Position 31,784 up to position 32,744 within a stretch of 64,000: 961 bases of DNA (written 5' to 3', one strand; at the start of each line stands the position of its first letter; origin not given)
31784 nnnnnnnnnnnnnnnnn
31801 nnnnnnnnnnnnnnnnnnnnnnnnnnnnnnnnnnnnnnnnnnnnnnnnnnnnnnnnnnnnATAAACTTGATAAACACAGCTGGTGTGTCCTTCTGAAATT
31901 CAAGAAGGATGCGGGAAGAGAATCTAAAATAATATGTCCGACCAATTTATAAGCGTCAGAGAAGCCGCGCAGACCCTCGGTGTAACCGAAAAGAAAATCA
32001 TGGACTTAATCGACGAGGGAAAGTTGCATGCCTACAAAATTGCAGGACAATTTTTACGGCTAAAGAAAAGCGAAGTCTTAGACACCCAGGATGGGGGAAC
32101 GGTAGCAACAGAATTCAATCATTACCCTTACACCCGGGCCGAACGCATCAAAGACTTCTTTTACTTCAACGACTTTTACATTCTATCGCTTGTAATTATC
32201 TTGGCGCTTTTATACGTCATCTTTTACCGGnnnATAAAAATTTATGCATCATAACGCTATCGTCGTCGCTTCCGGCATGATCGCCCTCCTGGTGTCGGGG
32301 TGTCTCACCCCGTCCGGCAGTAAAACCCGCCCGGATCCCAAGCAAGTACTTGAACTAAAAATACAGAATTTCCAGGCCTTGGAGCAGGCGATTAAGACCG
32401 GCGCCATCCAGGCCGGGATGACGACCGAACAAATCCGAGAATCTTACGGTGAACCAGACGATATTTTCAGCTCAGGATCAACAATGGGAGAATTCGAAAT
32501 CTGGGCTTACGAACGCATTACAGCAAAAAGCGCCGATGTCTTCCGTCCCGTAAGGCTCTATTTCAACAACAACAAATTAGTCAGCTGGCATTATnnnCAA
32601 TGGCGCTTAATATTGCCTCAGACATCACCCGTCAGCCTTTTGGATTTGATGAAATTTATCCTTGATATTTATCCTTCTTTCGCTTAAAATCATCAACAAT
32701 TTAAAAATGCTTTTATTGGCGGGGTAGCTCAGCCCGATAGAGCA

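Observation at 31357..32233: Bactofilin fused to an excisionase-type DNA-binding HTH, followed by a second HTH-TM protein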

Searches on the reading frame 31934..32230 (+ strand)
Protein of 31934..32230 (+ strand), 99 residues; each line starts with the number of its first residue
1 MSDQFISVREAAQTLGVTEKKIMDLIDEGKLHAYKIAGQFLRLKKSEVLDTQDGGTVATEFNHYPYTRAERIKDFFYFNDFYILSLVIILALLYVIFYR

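Call 5: search_protein_families(library=pfam, proteins=[window:31934-32230:+], max_evalue=1)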
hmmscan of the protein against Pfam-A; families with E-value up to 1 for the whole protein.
window:31934-32230:+ (99 aa): 8 families
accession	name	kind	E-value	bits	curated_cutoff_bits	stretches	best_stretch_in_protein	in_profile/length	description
PF12728.13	HTH_17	-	1.2e-08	35.5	27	1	6-49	2-44/51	Helix-turn-helix domain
PF21531.3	Rv2175c_wHTH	-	0.00096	19.5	27.1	1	5-39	15-49/57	DNA-binding protein Rv2175c, wHTH domain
PF22083.2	I-HmuI_NUMOD-like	-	0.037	14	27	1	4-26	11-33/46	DNA endonuclease I-HmuI-like, NUMOD-like domain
PF02961.22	SAM_BAF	-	0.041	14.8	25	1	13-47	22-56/88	Barrier to autointegration factor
PF21476.4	PF0610-like_N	-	0.045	14.4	33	0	20-50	4-33/50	PF0610-like, N-terminal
PF20155.4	TMP_3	-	0.11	12.7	41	1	8-45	122-159/192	Tape measure protein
PF11525.13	CopK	-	0.12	12.5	23.8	1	25-60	11-54/70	Copper resistance protein K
PF10743.14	Phage_Cox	-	0.2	12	27.5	1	5-36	11-42/87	Regulatory phage protein cox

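Call 6: search_protein_families(library=ncbifam, proteins=[window:31934-32230:+], max_evalue=1)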
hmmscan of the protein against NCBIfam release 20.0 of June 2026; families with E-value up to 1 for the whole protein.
window:31934-32230:+ (99 aa): 5 families
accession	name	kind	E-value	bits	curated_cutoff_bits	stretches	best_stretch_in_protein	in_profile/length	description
TIGR01764.1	excise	domain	1.7e-10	41.1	28.8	1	5-48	1-43/49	excisionase family DNA-binding protein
NF047737.1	antiphage_MADS1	equivalog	8.8e-05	22.7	80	1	3-48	1-45/49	methylation-associated defense system helix-turn-helix domain-containing protein MAD1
NF040990.2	MamR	equivalog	0.0025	18.1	100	1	7-41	45-79/91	magnetosome protein MamR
NF033793.0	peri_CopK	exception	0.055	13.5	123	1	24-58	39-73/88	periplasmic Cu(I)/Cu(II)-binding protein CopK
NF006841.0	PRK09357.2-2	equivalog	0.17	10.5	640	1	52-98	290-335/421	dihydroorotase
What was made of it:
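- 31934..32233 (+): Gene 2: tail-anchored membrane protein, 99 aa (HTH-TM), whose cytoplasmic part is a second winged helix. PF12728, 35.5 bits; TIGR01764, 41.1 bits (calls 5, 6).
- Checked: TIGR01764 'excise' scores 41.1 bits, above its 28.8 cut-off (call 6).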

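Call 17: find_homologous_proteins(query=window:31934-32230:+)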
Query window:31934-32230:+ (99 aa): 399 proteins with E <= 0.001 among 400 candidates; the best 120 are listed.
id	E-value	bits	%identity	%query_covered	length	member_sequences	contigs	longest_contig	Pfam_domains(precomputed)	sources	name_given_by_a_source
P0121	1.4e-57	209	100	100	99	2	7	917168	PF12728.14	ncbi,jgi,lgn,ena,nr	ncbi:MAG TPA: helix-turn-helix domain-containing protein [Candidatus Omnitrophota bacterium]|nr:heli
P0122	2.0e-38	148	73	98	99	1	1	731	PF12728.14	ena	-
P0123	4.0e-38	147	70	100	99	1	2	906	PF12728.14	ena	-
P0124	1.5e-37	145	72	99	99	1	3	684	PF12728.14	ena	-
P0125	1.7e-37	145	70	99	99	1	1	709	PF12728.14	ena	-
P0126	1.7e-37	145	70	99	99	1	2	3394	-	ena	-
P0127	2.7e-37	145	70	99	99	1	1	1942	PF12728.14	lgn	-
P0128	4.0e-37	144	72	98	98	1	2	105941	PF12728.14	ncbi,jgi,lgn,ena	-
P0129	5.1e-37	144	67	99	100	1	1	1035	PF12728.14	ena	-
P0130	5.6e-37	144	71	99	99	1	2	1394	PF12728.14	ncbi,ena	-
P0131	6.0e-37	144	70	99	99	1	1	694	PF12728.14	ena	-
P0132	6.7e-37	143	71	99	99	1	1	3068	PF12728.14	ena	-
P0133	1.4e-36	142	70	99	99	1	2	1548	PF12728.14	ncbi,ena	-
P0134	4.7e-36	141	68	99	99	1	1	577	PF12728.14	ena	-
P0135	5.1e-36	141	69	99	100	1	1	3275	PF12728.14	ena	-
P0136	5.6e-36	140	71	98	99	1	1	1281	PF12728.14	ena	-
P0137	6.2e-36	140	64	99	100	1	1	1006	PF12728.14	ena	-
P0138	7.4e-36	140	70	99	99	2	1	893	PF12728.14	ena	-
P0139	7.9e-36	140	65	99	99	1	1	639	PF12728.14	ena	-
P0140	9.1e-36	140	71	99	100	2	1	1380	PF12728.14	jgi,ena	-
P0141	1.0e-35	140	69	99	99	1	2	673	PF12728.14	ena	-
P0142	1.2e-35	139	68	100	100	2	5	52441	PF12728.14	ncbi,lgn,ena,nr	ncbi:MAG: helix-turn-helix domain-containing protein [Candidatus Omnitrophica bacterium]|nr:helix-tu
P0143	1.3e-35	139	70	84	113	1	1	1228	PF12728.14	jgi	-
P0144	1.4e-35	139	67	99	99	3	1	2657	PF12728.14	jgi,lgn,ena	-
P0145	1.5e-35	139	67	100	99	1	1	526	PF12728.14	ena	-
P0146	2.6e-35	138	67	99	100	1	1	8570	PF12728.14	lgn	-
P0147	3.9e-35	138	68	80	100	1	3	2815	PF12728.14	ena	-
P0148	5.6e-35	137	66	99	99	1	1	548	PF12728.14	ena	-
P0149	6.0e-35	137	67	99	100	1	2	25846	PF12728.14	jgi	-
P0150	6.7e-35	137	69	99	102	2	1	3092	PF12728.14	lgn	-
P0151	9.7e-35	136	68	98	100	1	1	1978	PF12728.14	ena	-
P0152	1.0e-34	136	67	98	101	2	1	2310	PF12728.14,PF21531.4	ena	-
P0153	1.2e-34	136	68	99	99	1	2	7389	PF12728.14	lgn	-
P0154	1.6e-34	136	65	82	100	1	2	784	PF12728.14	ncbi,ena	-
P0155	1.7e-34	136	67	99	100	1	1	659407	PF12728.14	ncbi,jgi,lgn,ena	ncbi:MAG: helix-turn-helix domain-containing protein [Candidatus Omnitrophota bacterium]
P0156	3.5e-34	135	66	98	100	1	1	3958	PF12728.14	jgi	jgi:excisionase family DNA binding protein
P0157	3.7e-34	135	64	99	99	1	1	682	PF12728.14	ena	-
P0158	4.2e-34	134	65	98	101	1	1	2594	PF12728.14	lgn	-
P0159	4.2e-34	134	68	97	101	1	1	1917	PF12728.14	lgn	-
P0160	4.7e-34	134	69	98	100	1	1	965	PF12728.14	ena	-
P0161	4.7e-34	134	66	99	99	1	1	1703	PF12728.14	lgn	-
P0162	4.8e-34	134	61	99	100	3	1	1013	PF12728.14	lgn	-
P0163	4.9e-34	134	66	99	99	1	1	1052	PF12728.14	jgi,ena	-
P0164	6.3e-34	134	66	97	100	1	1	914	PF12728.14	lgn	-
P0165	6.6e-34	134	68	100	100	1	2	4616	PF12728.14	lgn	-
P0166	8.2e-34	134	68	99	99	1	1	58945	PF12728.14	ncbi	ncbi:MAG: excisionase family DNA-binding protein [Candidatus Omnitrophota bacterium]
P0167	8.9e-34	133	66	80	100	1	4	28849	PF12728.14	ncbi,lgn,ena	-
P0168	1.0e-33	133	69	98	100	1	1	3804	PF12728.14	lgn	-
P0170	1.1e-33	133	68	85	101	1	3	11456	PF12728.14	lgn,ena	-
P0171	1.4e-33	133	67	85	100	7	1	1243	PF12728.14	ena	-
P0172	1.5e-33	133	65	86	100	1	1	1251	PF12728.14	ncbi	-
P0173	1.5e-33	133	71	98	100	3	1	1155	PF12728.14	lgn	-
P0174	1.6e-33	133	64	84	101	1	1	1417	PF12728.14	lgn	-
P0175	1.8e-33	132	66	99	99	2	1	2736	PF12728.14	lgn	-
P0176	1.9e-33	132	65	99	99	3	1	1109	PF12728.14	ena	-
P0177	1.9e-33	132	66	98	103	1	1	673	PF12728.14,PF21531.4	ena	-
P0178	1.9e-33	132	65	100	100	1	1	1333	PF12728.14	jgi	jgi:excisionase family DNA binding protein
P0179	2.0e-33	132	66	98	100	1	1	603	PF12728.14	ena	-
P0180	2.1e-33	132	65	97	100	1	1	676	PF12728.14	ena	-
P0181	3.0e-33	132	66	100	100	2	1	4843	PF12728.14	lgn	-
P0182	3.1e-33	132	64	81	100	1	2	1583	PF12728.14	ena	-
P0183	3.2e-33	132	62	99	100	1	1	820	PF12728.14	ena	-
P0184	3.6e-33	131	62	98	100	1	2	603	PF12728.14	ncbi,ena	-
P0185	3.8e-33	131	68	97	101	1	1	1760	PF12728.14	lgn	-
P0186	3.9e-33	131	68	95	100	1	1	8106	PF12728.14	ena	-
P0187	3.9e-33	131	65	80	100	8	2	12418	PF12728.14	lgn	-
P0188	4.0e-33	131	63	98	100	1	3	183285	PF12728.14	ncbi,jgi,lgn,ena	-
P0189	4.0e-33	131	66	97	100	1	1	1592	PF12728.14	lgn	-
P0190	4.2e-33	131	68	98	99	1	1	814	PF12728.14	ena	-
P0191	4.5e-33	131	67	80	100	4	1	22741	PF12728.14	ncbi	-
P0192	6.0e-33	131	65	98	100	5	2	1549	PF12728.14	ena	-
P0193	6.3e-33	131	64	97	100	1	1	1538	PF12728.14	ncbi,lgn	-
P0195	7.5e-33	130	65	98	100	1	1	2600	PF12728.14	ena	-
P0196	7.9e-33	130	64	98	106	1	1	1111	PF12728.14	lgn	-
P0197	8.2e-33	130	68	98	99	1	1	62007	PF12728.14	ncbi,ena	-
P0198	1.0e-32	130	64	98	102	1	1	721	PF12728.14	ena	-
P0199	1.1e-32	130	65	97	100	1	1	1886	PF12728.14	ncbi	-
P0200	1.1e-32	130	61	100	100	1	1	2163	PF12728.14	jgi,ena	jgi:excisionase family DNA binding protein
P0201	1.1e-32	130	65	98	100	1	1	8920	PF12728.14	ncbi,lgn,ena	-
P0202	1.1e-32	130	63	99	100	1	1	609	PF12728.14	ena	-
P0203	1.3e-32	130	66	86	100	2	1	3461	PF12728.14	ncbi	-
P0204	1.3e-32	130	67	98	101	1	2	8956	PF12728.14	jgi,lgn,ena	-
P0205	1.4e-32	130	63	88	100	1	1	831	PF12728.14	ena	-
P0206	1.5e-32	129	62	99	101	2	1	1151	PF12728.14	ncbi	-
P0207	1.7e-32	129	66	98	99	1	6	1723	PF12728.14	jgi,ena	-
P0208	1.9e-32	129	63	87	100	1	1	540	PF12728.14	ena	-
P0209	1.9e-32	129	64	98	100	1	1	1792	PF12728.14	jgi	-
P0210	2.1e-32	129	65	98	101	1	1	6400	PF12728.14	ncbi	-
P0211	2.1e-32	129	64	98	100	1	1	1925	PF12728.14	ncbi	-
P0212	2.1e-32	129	63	98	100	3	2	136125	PF12728.14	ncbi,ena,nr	ncbi:MAG: helix-turn-helix domain-containing protein [Candidatus Aceula meridiana]|nr:helix-turn-hel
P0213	2.3e-32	129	63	100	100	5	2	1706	PF12728.14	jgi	jgi:excisionase family DNA binding protein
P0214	2.4e-32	129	66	97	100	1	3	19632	PF12728.14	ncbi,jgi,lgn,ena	-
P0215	2.6e-32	129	63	98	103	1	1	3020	PF12728.14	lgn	-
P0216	2.9e-32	129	63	100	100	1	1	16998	PF12728.14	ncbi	-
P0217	3.0e-32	129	69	84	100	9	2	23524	PF12728.14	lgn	-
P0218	3.1e-32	128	65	98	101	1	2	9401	PF12728.14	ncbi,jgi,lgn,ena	-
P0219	3.2e-32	128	70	80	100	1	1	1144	PF12728.14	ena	-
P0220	3.3e-32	128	66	98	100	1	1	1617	PF12728.14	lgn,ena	-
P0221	3.5e-32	128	62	82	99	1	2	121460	PF12728.14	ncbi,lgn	-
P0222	3.6e-32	128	66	98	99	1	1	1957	PF12728.14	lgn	-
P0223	3.7e-32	128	68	82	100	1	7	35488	PF12728.14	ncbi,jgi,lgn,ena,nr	ncbi:MAG TPA: helix-turn-helix domain-containing protein [Candidatus Omnitrophota bacterium]|nr:heli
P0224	3.8e-32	128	65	98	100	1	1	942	PF12728.14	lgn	-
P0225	3.9e-32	128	64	98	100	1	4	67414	PF12728.14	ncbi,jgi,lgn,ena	-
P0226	4.0e-32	128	64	99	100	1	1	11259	PF12728.14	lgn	-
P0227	4.1e-32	128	60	98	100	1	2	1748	PF12728.14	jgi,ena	-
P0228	4.5e-32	128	64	99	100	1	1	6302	PF12728.14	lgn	-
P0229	4.5e-32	128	62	100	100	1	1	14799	PF12728.14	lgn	-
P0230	4.6e-32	128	64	86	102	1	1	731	PF12728.14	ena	-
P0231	4.6e-32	128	65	98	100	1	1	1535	PF12728.14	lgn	-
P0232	4.7e-32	128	62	99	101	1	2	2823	PF12728.14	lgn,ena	-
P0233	4.9e-32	128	63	98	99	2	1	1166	PF12728.14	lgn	-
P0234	5.1e-32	128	65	99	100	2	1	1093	PF12728.14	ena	-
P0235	6.1e-32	128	62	98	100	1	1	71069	PF12728.14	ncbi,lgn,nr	ncbi:MAG: helix-turn-helix domain-containing protein [Candidatus Omnitrophica bacterium]|nr:helix-tu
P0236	6.4e-32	127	63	80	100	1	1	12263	PF12728.14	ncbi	-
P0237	6.5e-32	127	64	98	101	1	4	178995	PF12728.14,PF21531.4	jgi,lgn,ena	-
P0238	6.6e-32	127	62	98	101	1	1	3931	PF12728.14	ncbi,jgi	jgi:excisionase family DNA binding protein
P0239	6.7e-32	127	63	98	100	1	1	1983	PF12728.14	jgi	-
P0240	7.8e-32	127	65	98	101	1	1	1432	PF12728.14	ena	-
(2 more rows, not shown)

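Call 33: search_solved_structures(query=window:31934-32230:+, max_evalue=10, show_alignments=5)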
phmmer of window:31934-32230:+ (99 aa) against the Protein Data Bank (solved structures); distinct sequences matched with E-value up to 10: 1.
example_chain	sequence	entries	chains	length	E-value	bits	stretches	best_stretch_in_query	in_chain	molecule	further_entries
4j2n_A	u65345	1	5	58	0.08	16.7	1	6-48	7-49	Gp37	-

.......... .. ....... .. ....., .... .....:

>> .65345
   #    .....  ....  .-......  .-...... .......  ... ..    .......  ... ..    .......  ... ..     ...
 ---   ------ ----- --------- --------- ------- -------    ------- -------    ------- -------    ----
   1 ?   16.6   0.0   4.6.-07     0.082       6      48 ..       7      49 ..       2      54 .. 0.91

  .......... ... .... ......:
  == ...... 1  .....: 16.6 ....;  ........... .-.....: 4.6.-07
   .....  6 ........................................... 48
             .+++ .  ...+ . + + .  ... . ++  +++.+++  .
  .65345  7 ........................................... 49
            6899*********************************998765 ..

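Call 59: predict_structure(alignment_id=A4)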
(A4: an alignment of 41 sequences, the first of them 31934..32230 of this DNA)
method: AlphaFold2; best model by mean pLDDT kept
length: 99 residues; sequences in the alignment: 41
mean_pLDDT: 80.7   pTM: 0.49
mean pLDDT of the five models: 80.7, 77.0, 77.0, 75.2, 74.5
residues with pLDDT >= 90: 23; 70-90: 56; 50-70: 19; < 50: 1
segments of 3 or more residues with pLDDT < 50: none
pLDDT, mean of each block of 10 residues (from residue 1): 75 83 82 72 80 67 71 90 96 93
secondary structure, 60 per line:
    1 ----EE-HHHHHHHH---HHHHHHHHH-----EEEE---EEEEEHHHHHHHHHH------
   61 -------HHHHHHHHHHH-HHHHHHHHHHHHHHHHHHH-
elements in order: H8-15 H19-27 E33-36 E40-44 H45-54 H68-78 H80-98
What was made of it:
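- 31946..32095 (+): Winged helix of HTH-TM, residues 5-54; basic on average, with a nearly invariant recognition helix S-E-K-K-[IV]-M-D-L. AF2 model (call 59).
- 32129..32170 (+): Conserved juxtamembrane aromatic motif Y-[TS]-x-x-E-[RK]-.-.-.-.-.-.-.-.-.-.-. (residues 66-79). The model shows a helix at 68-78 (call 59).
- Checked: Protein 2 (pLDDT 80.7) is a winged helix at 5-54, a linker, a helix at 68-78 and a hydrophobic helix at 80-98 (call 59).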

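Call 79: search_protein_families(library=padloc, proteins=[window:31934-32230:+], max_evalue=0.001)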
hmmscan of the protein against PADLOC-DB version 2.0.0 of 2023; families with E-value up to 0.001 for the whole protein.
window:31934-32230:+ (99 aa): 1 family
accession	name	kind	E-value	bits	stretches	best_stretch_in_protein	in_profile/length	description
PDLC04133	mad1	-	0.00026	19.3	1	1-47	1-46/60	mads_1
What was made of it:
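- Tried and rejected: PADLOC finds nothing for the fusion and only 19 bits (mad1) for the partner (calls 6, 79).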

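Call 83: fold_search(model_id=the predicted structure, library=pdb)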
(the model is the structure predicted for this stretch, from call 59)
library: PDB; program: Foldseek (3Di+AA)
matches with E <= 10: 991; with E <= 0.001: 0
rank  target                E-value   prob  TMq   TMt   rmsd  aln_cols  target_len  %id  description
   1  4j2n_A                2.1e-03  1.00  0.45  0.78   2.5        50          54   28  Crystal Structure of mycobacteriophage Pukovnik Xis (released 2013-10-23)
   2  6ama_B                3.8e-03  1.00  0.49  0.83   1.5        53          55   23  Structure of S. coelicolor/S. venezuelae BldC-smeA-ssfA complex to 3.09 Angstrom (released 2018-03-28)
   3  4j2n_C                3.8e-03  1.00  0.44  0.75   2.5        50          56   28  Crystal Structure of mycobacteriophage Pukovnik Xis (released 2013-10-23)
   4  6ama_Y                8.3e-03  1.00  0.49  0.81   1.4        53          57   23  Structure of S. coelicolor/S. venezuelae BldC-smeA-ssfA complex to 3.09 Angstrom (released 2018-03-28)
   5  6ama_P                8.8e-03  1.00  0.49  0.83   1.7        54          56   22  Structure of S. coelicolor/S. venezuelae BldC-smeA-ssfA complex to 3.09 Angstrom (released 2018-03-28)
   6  6amk_A                8.8e-03  1.00  0.47  0.83   1.5        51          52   24  Structure of Streptomyces venezuelae BldC-whiI opt complex (released 2018-03-28)
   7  5i44_B                1.1e-02  1.00  0.41  0.56   8.3        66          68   18  Structure of RacA-DNA complex; P21 form (released 2016-05-04)
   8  5i41                  1.4e-02  1.00  0.41  0.57   8.0        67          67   18  Structure of the apo RacA DNA binding domain (released 2016-05-04)
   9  6ama_A                1.5e-02  1.00  0.48  0.83   1.3        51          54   24  Structure of S. coelicolor/S. venezuelae BldC-smeA-ssfA complex to 3.09 Angstrom (released 2018-03-28)
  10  6amk_B                1.6e-02  1.00  0.47  0.86   1.5        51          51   24  Structure of Streptomyces venezuelae BldC-whiI opt complex (released 2018-03-28)
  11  5i44_I                2.1e-02  0.99  0.39  0.57   8.3        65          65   18  Structure of RacA-DNA complex; P21 form (released 2016-05-04)
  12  5i44_G                2.5e-02  0.99  0.41  0.56   9.1        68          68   18  Structure of RacA-DNA complex; P21 form (released 2016-05-04)
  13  6ama_H                2.9e-02  1.00  0.48  0.82   1.3        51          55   24  Structure of S. coelicolor/S. venezuelae BldC-smeA-ssfA complex to 3.09 Angstrom (released 2018-03-28)
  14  5i44_K                3.7e-02  0.99  0.40  0.57   6.7        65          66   17  Structure of RacA-DNA complex; P21 form (released 2016-05-04)
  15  5i44_A                3.7e-02  0.99  0.40  0.56   6.6        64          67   17  Structure of RacA-DNA complex; P21 form (released 2016-05-04)
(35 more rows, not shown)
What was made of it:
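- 31946..32095 (+): Foldseek to BldC, TM 0.83-0.86, rmsd 1.3-1.5 (call 83).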

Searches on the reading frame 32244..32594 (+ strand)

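Call 5: search_protein_families(library=pfam, proteins=[window:32244-32594:+], max_evalue=1)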
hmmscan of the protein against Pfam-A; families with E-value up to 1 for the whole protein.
window:32244-32594:+ (117 aa): 3 families
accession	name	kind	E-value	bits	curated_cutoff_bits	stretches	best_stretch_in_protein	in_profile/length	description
PF12978.13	DUF3862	-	0.0014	19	25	1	54-114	94-153/159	Domain of Unknown Function with PDB structure (DUF3862)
PF04355.18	BamE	-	0.0024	18.1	23.2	1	54-115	11-69/71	Outer membrane protein assembly factor BamE domain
PF14504.11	CAP_assoc_N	-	0.017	15.4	29.3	1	39-116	46-127/140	CAP-associated N-terminal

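Call 6: search_protein_families(library=ncbifam, proteins=[window:32244-32594:+], max_evalue=1)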
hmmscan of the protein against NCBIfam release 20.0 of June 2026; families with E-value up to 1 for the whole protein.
window:32244-32594:+ (117 aa): 1 family
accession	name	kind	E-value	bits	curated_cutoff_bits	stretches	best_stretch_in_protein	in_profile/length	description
NF008585.0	PRK11548.1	equivalog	0.17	11.9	93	1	3-71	3-62/113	outer membrane protein assembly factor BamE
